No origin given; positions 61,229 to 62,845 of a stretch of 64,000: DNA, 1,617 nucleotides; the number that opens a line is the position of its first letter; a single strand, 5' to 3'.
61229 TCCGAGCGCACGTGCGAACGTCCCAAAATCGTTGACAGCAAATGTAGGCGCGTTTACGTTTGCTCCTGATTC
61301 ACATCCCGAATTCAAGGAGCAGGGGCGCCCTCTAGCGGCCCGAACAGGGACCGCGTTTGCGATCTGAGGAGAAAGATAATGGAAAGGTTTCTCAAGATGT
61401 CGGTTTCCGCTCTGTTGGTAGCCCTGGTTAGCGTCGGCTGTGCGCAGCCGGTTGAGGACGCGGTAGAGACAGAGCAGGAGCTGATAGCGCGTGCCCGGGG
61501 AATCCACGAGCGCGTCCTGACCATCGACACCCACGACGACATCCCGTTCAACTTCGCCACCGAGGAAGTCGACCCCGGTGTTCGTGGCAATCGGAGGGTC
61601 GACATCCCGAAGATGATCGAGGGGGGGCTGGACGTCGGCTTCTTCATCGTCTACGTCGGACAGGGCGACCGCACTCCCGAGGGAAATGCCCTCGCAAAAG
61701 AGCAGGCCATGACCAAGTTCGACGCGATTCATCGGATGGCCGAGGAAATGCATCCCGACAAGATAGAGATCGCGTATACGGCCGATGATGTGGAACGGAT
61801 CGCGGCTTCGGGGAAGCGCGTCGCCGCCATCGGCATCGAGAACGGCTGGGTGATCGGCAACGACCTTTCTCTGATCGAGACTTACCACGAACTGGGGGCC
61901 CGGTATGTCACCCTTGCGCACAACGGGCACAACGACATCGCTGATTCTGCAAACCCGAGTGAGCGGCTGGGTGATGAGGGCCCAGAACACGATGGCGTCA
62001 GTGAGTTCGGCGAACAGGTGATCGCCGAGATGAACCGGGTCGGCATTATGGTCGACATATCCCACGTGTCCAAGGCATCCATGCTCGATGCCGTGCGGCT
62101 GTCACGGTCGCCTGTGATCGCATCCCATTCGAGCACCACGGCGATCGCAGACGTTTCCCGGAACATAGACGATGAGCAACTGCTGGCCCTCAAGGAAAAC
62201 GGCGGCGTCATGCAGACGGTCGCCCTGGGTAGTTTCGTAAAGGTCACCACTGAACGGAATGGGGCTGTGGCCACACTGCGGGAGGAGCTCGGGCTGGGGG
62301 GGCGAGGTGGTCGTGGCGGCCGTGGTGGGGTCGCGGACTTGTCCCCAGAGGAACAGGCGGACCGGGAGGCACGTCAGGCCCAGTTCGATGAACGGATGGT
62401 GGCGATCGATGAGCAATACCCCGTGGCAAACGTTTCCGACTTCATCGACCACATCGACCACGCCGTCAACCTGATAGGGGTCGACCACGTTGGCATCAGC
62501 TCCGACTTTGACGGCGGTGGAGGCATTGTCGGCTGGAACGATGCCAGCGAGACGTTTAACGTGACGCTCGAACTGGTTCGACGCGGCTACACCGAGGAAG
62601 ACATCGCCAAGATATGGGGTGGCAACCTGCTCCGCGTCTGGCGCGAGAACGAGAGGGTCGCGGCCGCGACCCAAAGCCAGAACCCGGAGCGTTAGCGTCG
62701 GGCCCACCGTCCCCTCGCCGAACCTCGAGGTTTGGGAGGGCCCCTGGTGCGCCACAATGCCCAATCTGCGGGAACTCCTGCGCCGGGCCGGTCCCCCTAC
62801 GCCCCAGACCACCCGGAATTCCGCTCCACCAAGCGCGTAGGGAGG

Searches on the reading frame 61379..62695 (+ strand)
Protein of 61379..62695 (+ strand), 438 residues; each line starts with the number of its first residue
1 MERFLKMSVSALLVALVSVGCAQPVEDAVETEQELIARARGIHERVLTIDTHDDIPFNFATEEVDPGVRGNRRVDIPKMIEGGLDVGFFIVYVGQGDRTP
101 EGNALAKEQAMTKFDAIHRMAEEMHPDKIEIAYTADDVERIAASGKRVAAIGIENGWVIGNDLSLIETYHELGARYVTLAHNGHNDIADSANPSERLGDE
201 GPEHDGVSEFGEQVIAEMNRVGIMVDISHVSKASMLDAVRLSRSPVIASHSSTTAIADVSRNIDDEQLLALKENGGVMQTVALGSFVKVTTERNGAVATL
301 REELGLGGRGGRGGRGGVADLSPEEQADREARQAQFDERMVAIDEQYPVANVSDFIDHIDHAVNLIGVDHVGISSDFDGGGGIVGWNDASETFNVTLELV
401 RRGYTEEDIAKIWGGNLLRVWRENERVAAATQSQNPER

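Call 32: search_protein_families(library=pfam, proteins=[window:61379-62695:+], max_evalue=0.001)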
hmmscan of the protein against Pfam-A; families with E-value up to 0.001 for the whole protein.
window:61379-62695:+ (438 aa): 1 family
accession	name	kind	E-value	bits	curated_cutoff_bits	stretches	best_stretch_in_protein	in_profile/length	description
PF01244.27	Peptidase_M19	-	1.5e-96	323.8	26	1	43-423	3-319/319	Membrane dipeptidase (Peptidase family M19)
